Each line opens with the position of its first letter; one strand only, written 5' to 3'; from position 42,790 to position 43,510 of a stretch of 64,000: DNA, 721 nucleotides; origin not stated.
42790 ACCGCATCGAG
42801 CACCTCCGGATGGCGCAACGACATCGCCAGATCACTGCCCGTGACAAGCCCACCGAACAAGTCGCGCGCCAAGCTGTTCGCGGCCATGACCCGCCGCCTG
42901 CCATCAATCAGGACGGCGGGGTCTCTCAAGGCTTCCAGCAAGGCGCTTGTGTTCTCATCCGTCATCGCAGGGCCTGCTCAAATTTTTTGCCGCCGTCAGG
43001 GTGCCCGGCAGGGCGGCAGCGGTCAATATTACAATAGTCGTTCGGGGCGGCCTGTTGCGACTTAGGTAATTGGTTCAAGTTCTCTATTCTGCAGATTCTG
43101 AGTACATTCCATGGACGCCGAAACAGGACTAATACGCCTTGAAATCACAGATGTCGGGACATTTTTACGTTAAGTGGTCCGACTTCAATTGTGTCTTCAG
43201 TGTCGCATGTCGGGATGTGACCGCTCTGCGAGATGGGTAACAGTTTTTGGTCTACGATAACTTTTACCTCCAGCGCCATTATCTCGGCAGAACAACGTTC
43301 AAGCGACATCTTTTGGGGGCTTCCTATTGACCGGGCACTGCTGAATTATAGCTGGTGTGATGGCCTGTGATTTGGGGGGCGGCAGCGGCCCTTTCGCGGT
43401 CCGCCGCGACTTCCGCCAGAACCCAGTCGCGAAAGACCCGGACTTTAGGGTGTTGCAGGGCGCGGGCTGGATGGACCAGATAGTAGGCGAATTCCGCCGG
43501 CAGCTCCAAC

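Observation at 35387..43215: Second exact 44-66-nt repeat, present twice and both times beside a MITE copy flanking the pho regulon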

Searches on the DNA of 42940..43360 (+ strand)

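Call 49: search_dna_similar(query=window:43100-43360:+, collection=plasmids, mode=distant, max_evalue=0.01, max_rows=10)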
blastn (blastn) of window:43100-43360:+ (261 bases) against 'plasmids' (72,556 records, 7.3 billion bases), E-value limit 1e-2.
No match.

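Call 50: search_dna_similar(query=window:43100-43360:+, collection=phages, mode=distant, max_evalue=0.01, max_rows=10)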
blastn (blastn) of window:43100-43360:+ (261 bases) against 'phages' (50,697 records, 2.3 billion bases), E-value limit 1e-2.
No match.
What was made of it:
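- Tried and rejected: BLAST of the copy-2 region against plasmids and phages gave 0 hits (calls 49, 50).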

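Call 65: search_rna_families(source=window, start=42940, end=43360, threshold=evalue, max_evalue=10)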
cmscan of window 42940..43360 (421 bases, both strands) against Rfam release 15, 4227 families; matches with E-value up to 10: 1.
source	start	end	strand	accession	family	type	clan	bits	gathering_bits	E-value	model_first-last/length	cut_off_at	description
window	43023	43095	+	RF01516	v-snoRNA-1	Gene; snRNA; snoRNA; CD-box;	-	14.2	75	2.4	1-65/65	no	Human herpesvirus 1 small nucleolar RNA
